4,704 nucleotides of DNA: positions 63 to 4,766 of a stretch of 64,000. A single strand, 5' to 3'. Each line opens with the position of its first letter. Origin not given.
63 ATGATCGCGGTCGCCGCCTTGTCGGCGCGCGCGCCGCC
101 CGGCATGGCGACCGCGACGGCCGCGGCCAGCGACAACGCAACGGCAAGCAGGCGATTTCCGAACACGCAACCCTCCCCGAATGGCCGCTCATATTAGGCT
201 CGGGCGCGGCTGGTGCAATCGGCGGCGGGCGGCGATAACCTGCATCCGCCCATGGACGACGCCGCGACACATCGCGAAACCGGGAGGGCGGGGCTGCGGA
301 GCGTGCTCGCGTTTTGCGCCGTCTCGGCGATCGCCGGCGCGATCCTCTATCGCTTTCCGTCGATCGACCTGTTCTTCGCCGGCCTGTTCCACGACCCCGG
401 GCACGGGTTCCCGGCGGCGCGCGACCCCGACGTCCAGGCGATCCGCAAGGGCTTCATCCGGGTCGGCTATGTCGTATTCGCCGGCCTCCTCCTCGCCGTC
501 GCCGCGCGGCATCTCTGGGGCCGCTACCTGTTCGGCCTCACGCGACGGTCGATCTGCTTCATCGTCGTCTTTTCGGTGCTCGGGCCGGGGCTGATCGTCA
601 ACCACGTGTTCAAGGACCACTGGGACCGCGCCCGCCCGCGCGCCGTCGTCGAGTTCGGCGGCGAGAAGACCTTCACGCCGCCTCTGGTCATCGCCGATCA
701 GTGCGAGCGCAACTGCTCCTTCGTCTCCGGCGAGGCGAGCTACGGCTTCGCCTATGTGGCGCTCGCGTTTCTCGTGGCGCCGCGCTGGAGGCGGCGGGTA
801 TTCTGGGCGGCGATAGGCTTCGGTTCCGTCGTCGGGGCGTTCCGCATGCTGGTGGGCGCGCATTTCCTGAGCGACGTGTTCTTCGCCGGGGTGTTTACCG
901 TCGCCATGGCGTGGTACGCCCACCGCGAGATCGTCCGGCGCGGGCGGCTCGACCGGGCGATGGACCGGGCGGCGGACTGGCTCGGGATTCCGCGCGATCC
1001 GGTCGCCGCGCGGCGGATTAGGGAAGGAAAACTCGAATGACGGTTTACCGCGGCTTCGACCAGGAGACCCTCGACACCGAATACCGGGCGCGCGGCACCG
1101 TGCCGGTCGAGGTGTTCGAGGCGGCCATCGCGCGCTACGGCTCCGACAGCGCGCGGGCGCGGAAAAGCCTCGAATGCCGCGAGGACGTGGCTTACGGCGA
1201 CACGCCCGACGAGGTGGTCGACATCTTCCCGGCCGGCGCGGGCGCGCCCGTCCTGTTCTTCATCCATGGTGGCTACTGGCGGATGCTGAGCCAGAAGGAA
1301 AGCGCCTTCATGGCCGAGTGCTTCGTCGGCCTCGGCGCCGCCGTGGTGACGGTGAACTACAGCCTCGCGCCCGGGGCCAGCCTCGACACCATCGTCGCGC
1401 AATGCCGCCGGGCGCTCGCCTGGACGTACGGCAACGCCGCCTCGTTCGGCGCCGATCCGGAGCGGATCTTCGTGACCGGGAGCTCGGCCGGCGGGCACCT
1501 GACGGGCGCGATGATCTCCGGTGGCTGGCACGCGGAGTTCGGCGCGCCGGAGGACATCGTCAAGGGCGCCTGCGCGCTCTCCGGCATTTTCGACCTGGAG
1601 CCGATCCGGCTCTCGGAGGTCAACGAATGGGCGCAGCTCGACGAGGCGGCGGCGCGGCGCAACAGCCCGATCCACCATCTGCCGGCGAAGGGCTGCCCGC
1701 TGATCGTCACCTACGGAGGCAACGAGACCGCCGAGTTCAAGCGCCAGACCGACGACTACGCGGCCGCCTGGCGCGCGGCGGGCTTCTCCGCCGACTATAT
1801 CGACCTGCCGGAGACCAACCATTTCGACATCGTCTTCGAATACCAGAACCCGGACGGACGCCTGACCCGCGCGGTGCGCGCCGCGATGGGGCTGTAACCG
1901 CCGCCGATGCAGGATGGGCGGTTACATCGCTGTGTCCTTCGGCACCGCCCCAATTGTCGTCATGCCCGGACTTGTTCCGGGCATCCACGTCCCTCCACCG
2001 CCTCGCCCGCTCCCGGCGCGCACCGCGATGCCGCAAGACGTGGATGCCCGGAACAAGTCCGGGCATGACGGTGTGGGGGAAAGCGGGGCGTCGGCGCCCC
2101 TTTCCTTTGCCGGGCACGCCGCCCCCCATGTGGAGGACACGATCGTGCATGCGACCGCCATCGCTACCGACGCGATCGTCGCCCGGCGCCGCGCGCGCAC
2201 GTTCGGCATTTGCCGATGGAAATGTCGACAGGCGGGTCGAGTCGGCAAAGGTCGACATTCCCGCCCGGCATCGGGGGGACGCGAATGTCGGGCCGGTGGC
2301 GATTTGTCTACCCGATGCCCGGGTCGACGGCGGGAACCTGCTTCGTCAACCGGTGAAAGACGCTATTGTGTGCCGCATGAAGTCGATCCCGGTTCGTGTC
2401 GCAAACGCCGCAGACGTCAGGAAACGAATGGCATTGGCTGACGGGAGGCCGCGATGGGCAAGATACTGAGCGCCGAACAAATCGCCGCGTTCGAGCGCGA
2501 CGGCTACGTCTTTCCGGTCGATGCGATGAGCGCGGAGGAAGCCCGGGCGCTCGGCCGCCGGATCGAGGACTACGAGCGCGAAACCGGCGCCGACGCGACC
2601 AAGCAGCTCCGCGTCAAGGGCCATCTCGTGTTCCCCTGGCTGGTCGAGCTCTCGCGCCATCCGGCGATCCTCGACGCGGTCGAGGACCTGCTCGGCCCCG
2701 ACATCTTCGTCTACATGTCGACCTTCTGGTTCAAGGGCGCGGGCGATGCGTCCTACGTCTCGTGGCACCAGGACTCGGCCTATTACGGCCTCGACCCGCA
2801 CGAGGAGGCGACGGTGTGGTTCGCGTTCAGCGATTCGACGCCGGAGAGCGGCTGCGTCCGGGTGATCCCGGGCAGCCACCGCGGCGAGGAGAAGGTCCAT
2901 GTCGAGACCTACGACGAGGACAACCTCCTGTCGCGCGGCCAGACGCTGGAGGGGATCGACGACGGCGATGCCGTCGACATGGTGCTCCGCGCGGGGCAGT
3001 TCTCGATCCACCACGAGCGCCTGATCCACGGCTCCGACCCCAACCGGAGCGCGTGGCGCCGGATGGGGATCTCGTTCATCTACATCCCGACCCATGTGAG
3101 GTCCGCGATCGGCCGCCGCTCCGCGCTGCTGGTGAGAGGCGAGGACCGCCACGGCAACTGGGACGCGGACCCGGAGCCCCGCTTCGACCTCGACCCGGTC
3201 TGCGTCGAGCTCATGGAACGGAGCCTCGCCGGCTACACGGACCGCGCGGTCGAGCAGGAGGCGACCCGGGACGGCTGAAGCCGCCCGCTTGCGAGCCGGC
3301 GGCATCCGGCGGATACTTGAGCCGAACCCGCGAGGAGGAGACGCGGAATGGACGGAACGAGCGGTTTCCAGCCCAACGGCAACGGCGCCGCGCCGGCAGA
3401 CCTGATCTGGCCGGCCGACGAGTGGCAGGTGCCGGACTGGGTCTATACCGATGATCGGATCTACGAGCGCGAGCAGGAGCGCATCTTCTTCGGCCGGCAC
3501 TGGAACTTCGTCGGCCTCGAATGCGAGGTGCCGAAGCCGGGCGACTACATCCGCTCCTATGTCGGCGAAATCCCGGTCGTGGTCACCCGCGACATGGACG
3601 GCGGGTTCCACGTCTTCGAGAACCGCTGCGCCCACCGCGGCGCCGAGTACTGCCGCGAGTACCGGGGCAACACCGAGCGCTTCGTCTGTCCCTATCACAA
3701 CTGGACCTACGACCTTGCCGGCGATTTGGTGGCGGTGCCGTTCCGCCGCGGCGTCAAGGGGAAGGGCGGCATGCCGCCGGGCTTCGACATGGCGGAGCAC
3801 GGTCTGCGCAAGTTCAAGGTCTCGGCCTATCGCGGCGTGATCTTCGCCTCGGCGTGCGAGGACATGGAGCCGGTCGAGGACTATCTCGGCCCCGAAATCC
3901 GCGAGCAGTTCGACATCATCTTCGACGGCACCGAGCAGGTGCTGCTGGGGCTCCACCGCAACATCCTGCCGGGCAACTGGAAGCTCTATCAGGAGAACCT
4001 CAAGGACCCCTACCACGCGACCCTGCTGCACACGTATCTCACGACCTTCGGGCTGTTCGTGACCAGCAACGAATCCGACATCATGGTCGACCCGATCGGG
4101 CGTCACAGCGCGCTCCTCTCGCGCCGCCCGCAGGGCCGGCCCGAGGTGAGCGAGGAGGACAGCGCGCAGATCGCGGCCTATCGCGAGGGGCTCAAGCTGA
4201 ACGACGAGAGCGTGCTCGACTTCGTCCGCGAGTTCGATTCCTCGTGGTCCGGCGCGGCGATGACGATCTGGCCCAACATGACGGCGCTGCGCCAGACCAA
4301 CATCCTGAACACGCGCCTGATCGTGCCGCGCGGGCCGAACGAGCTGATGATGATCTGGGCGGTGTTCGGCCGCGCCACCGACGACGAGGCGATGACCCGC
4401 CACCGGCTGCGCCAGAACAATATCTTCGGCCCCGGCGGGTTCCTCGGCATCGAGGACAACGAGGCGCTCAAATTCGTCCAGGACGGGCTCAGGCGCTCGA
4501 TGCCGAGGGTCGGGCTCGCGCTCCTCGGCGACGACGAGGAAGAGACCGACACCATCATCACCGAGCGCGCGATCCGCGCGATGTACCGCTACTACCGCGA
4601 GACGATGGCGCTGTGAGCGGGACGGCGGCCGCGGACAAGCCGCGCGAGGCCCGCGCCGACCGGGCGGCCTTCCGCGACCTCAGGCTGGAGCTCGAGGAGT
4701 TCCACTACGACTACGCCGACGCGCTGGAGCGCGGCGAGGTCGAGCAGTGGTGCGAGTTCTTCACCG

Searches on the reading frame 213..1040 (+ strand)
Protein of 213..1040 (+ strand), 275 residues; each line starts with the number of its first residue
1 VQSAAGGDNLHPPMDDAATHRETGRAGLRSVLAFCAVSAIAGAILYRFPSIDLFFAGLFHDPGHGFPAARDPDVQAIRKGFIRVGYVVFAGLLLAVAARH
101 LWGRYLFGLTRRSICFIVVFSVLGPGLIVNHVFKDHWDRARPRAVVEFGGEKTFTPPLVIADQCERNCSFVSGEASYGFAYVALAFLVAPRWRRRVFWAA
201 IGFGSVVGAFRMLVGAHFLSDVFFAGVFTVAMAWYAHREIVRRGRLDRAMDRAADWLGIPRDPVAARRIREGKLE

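Call 61: search_protein_families(library=pfam, proteins=[window:213-1040:+], max_evalue=0.00001)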
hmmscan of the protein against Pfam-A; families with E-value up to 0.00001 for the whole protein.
window:213-1040:+ (275 aa): 1 family
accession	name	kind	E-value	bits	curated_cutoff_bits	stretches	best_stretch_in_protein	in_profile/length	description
PF01569.27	PAP2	-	5.8e-19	68.6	27.2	1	118-239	5-124/130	PAP2 superfamily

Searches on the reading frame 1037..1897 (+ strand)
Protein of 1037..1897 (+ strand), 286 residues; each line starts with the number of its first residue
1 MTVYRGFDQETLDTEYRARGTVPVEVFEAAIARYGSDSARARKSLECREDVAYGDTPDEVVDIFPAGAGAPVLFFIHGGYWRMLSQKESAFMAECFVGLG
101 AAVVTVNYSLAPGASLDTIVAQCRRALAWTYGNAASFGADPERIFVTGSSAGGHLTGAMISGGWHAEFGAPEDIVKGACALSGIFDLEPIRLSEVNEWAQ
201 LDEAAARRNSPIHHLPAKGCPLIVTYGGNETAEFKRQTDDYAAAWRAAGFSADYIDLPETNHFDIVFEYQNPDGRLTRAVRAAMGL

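Call 61: search_protein_families(library=pfam, proteins=[window:1037-1897:+], max_evalue=0.00001)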
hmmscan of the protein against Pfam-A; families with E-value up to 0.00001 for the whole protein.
window:1037-1897:+ (286 aa): 3 families
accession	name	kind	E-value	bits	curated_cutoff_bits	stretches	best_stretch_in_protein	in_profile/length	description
PF07859.19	Abhydrolase_3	-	5.6e-20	72.4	25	1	73-160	1-89/210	alpha/beta hydrolase fold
PF20434.5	BD-FAE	-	1e-17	64.8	26.8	1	69-156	12-103/215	BD-FAE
PF00135.34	COesterase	-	4.9e-10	39.4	27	1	69-158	102-199/515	Carboxylesterase family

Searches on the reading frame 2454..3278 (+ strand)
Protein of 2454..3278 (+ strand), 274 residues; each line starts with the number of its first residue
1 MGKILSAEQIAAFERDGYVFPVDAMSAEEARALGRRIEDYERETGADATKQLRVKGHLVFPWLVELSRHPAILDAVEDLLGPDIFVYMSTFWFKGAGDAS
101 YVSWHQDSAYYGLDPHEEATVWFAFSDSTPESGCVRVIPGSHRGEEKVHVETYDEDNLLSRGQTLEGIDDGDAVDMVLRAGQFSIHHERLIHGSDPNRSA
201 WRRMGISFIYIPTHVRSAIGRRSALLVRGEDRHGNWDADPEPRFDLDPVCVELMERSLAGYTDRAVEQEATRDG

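Call 61: search_protein_families(library=pfam, proteins=[window:2454-3278:+], max_evalue=0.00001)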
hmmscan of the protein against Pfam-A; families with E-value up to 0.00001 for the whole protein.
window:2454-3278:+ (274 aa): 1 family
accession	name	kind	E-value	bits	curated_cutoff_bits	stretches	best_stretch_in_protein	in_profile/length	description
PF05721.19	PhyH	-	1.2e-33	117.6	22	1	13-204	1-212/213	Phytanoyl-CoA dioxygenase (PhyH)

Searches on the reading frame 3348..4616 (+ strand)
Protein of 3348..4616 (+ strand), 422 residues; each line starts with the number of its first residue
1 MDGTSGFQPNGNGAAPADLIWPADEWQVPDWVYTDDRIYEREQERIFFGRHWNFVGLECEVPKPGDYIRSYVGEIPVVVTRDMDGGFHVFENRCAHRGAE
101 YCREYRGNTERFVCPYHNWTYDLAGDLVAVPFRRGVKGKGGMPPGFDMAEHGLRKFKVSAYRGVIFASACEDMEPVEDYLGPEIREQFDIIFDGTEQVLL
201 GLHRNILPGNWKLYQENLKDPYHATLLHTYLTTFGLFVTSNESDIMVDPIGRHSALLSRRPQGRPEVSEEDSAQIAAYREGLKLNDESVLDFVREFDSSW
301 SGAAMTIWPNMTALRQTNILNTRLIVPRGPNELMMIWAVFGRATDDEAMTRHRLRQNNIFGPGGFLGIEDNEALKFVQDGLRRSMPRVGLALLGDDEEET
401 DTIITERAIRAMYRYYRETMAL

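Call 61: search_protein_families(library=pfam, proteins=[window:3348-4616:+], max_evalue=0.00001)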
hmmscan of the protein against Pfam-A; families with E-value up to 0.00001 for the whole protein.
window:3348-4616:+ (422 aa): 2 families
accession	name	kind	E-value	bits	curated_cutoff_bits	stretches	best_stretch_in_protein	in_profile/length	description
PF00355.32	Rieske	-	7.8e-18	64.6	20.3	1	51-135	1-83/88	Rieske [2Fe-2S] domain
PF00848.25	Ring_hydroxyl_A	-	2.2e-14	54.3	24.9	1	208-421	15-207/208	Ring hydroxylating alpha subunit (catalytic domain)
